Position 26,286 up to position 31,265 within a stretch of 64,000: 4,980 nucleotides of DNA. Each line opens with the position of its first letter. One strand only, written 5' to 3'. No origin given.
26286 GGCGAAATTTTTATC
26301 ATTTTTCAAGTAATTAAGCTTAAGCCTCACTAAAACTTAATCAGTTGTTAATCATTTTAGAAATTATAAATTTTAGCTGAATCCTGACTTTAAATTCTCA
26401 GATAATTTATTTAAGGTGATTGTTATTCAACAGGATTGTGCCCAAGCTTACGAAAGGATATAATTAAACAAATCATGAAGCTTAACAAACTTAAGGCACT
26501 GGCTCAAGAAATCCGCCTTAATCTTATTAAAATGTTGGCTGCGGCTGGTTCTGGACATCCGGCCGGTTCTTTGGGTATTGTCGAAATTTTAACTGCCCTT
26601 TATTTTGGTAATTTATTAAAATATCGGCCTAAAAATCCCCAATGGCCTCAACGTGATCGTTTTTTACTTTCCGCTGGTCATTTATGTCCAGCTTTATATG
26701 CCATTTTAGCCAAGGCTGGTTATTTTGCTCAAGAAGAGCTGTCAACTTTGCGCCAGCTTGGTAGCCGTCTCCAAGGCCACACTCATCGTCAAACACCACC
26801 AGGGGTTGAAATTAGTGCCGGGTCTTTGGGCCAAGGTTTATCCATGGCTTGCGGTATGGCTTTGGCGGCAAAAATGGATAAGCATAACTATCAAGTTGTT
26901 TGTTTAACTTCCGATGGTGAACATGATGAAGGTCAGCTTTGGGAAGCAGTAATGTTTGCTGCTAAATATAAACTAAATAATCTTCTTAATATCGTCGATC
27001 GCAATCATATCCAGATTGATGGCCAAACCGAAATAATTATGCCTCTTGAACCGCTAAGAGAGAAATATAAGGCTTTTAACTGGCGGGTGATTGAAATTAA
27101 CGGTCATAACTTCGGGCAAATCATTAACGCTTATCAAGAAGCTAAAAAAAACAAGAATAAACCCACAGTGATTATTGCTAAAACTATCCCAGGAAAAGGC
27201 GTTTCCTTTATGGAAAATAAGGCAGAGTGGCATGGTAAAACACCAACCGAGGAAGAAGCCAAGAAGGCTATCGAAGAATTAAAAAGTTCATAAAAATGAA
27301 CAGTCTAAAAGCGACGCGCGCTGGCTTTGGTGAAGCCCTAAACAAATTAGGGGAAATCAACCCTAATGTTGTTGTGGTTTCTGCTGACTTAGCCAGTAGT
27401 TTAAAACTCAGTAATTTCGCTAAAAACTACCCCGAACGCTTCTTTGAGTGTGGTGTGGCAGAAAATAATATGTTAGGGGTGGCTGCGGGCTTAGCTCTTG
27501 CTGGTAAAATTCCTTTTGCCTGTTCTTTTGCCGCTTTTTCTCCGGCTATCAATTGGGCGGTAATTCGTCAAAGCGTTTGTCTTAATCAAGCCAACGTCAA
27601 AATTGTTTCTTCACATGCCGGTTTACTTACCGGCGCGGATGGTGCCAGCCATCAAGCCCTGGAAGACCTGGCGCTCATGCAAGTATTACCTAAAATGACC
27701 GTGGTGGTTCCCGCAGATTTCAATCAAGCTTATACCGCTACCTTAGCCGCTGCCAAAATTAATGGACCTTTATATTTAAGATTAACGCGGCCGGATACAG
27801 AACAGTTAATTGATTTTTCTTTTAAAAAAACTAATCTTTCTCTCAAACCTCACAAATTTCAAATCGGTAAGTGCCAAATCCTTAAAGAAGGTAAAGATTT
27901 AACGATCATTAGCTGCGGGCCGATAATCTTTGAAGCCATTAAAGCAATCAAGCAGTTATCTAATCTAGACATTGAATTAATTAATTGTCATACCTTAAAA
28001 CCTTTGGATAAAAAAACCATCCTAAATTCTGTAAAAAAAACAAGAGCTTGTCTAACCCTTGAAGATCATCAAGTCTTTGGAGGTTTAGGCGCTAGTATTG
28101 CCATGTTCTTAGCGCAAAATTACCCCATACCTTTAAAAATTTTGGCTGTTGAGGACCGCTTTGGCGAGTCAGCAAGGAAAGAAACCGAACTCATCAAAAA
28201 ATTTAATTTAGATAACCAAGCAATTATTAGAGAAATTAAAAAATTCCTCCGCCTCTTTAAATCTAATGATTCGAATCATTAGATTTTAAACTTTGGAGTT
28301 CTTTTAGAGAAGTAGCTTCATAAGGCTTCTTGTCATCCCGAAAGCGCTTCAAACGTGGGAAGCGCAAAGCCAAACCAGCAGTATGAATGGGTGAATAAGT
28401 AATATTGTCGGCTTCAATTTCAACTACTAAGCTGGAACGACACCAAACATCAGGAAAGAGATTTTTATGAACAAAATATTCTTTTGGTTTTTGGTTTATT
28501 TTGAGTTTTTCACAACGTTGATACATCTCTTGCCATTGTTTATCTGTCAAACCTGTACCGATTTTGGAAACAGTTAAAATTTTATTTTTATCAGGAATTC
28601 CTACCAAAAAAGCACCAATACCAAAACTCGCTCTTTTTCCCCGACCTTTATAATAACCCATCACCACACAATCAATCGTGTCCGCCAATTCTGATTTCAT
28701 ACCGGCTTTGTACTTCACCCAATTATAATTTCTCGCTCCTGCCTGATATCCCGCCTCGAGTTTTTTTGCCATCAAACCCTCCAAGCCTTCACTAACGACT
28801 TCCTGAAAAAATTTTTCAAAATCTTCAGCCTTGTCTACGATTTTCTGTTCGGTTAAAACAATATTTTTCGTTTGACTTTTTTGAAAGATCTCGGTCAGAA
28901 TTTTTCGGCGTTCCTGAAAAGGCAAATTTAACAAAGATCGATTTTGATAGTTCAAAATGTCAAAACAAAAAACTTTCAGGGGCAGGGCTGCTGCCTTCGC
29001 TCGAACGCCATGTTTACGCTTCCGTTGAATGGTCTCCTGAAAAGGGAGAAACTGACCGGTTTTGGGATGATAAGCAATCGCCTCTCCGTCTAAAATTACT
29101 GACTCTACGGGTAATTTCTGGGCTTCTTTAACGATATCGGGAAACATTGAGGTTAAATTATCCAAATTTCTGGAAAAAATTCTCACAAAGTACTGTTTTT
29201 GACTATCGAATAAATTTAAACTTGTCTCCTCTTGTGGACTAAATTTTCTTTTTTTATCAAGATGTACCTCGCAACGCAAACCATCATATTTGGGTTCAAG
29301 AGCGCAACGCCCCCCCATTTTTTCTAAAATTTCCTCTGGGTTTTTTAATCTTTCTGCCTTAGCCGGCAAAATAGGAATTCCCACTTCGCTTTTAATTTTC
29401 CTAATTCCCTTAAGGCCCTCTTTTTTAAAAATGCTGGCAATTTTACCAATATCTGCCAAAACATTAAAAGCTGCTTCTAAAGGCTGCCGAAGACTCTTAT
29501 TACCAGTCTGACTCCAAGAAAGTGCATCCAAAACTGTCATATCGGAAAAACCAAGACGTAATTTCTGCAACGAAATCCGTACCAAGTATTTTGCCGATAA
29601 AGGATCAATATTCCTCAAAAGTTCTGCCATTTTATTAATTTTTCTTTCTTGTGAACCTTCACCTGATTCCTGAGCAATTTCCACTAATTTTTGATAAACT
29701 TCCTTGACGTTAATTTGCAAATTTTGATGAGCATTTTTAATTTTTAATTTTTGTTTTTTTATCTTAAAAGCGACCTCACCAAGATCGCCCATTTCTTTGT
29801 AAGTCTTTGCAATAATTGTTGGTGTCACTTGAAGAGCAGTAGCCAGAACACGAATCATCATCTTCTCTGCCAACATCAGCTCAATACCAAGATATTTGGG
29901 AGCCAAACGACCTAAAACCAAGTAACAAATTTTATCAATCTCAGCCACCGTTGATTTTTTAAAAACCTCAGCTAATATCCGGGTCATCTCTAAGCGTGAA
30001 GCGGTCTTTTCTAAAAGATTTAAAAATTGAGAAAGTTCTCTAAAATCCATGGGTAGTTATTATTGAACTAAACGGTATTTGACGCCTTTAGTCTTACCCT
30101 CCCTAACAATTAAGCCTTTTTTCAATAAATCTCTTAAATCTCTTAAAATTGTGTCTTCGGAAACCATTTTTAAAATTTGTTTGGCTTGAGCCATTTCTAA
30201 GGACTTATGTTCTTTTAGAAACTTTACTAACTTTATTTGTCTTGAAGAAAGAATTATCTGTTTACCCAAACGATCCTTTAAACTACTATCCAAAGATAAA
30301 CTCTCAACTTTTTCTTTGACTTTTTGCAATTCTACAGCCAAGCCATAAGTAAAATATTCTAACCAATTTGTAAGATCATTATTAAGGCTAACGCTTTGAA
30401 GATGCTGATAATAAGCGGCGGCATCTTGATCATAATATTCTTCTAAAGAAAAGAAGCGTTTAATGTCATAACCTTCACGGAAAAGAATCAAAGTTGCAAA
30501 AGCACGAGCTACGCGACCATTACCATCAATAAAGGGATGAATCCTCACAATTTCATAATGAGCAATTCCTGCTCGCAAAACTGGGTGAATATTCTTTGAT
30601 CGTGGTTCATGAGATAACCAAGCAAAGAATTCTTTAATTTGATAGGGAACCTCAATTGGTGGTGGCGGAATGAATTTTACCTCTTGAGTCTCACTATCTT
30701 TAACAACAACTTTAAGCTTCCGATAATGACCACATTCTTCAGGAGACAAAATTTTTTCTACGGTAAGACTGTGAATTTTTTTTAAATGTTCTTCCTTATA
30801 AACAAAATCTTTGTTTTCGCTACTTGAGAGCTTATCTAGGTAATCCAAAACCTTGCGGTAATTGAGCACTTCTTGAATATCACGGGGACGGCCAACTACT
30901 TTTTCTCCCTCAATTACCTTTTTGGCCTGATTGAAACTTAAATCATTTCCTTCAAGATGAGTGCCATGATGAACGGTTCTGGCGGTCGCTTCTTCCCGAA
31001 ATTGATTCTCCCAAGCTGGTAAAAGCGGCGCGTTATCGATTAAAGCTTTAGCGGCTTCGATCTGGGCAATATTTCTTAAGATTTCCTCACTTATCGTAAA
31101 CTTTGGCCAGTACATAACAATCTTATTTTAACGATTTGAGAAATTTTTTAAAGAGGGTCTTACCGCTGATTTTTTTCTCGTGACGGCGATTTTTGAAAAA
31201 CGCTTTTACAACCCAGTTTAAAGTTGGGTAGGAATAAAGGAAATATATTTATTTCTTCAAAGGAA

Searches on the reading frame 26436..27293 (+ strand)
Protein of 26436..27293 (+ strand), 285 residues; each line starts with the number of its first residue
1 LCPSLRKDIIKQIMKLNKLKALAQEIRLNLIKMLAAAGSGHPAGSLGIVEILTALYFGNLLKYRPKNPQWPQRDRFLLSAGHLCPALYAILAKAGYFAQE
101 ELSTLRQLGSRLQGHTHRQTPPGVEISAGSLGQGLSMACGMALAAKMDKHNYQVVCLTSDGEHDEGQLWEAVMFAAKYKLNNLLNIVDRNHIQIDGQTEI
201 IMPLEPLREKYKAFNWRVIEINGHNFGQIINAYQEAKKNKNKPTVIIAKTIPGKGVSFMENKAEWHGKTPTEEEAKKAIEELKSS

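Call 5: search_protein_families(library=pfam, proteins=[window:26436-27293:+], max_evalue=0.01)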
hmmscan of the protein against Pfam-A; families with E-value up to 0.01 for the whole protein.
window:26436-27293:+ (285 aa): 5 families
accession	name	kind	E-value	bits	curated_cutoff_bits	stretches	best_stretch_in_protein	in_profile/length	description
PF00456.26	Transketolase_N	-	3e-59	201.1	22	1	21-278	4-271/334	Transketolase, thiamine diphosphate binding domain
PF13292.11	DXP_synthase_N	-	1.4e-17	64.3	21.2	1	14-195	13-176/274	1-deoxy-D-xylulose-5-phosphate synthase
PF00676.26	E1_dh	-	1.2e-09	38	22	1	108-248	81-222/300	Dehydrogenase E1 component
PF09364.15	XFP_N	-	0.00014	21.2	23.7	1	113-226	125-237/364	XFP N-terminal domain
PF02775.26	TPP_enzyme_C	-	0.0011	19.3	21.9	1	127-193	26-85/151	Thiamine pyrophosphate enzyme, C-terminal TPP binding domain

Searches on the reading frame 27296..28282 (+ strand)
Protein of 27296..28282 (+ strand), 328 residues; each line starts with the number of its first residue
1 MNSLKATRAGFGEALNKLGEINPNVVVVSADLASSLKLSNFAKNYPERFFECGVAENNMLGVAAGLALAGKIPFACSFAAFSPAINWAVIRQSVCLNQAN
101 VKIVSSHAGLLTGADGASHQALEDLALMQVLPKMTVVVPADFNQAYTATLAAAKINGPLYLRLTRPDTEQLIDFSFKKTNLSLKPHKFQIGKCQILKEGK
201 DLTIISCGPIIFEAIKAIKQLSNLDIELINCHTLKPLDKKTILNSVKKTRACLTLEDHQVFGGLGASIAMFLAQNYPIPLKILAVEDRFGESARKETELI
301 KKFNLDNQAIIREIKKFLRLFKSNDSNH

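Call 5: search_protein_families(library=pfam, proteins=[window:27296-28282:+], max_evalue=0.01)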
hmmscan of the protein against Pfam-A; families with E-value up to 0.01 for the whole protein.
window:27296-28282:+ (328 aa): 2 families
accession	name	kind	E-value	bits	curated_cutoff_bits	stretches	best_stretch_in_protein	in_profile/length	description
PF02779.29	Transket_pyr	-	4.4e-42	144.1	27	1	6-168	4-172/174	Transketolase, pyrimidine binding domain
PF02780.25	Transketolase_C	-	3.5e-26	92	25.9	1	191-310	1-124/124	Transketolase, C-terminal domain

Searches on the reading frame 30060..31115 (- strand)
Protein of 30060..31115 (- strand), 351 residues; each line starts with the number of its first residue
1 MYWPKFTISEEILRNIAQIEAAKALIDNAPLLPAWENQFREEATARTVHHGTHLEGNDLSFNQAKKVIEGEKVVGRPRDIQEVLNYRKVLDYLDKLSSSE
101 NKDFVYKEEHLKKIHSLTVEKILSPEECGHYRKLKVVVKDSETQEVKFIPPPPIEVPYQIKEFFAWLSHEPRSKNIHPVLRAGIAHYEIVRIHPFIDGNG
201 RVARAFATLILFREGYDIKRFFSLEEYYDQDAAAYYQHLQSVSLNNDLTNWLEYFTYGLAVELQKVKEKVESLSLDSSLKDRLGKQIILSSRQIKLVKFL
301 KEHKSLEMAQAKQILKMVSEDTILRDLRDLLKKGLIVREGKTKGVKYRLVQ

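Call 5: search_protein_families(library=pfam, proteins=[window:30060-31115:-], max_evalue=0.01)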
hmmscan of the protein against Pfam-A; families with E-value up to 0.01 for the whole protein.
window:30060-31115:- (351 aa): 2 families
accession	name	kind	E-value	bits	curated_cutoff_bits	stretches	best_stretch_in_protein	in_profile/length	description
PF02661.23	Fic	-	9.5e-23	81.3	24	1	107-211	3-93/93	Fic/DOC family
PF08220.18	HTH_DeoR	-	4e-05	23.7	21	1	292-338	1-46/57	DeoR-like helix-turn-helix domain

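Call 6: search_protein_families(library=ncbifam, proteins=[window:30060-31115:-], max_evalue=0.01)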
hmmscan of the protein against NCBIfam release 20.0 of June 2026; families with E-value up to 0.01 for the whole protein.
window:30060-31115:- (351 aa): 7 families
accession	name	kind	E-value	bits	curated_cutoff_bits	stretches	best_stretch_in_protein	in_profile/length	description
NF046030.1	ProtAdlyltaseSoFic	equivalog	4.7e-16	58.7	550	1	135-273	137-273/361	protein adenylyltransferase Fic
NF041381.1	XopAC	subfamily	6.6e-06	25.1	450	1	109-215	307-415/451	XopAC/AvrAC family type III secretion system effector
TIGR02613.1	mob_myst_B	hypoth_equivalog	1.3e-05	25.2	124.4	1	185-219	115-149/186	mobile mystery protein B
TIGR01550.1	DOC_P1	subfamily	1.5e-05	25.2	38.65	1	186-232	59-103/122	type II toxin-antitoxin system death-on-curing family toxin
NF045983.1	ProtAdnltaseVbhT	equivalog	2.7e-05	23.5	800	1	180-318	122-261/419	type II toxin-antitoxin system protein adenylyltransferase VbhT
NF007720.0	PRK10411.1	equivalog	4.4e-05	22.9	259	1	290-344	3-57/243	L-fucose operon activator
NF010257.0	PRK13703.1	subfamily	0.0052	16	294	1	203-272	64-134/248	conjugal pilus assembly protein TraF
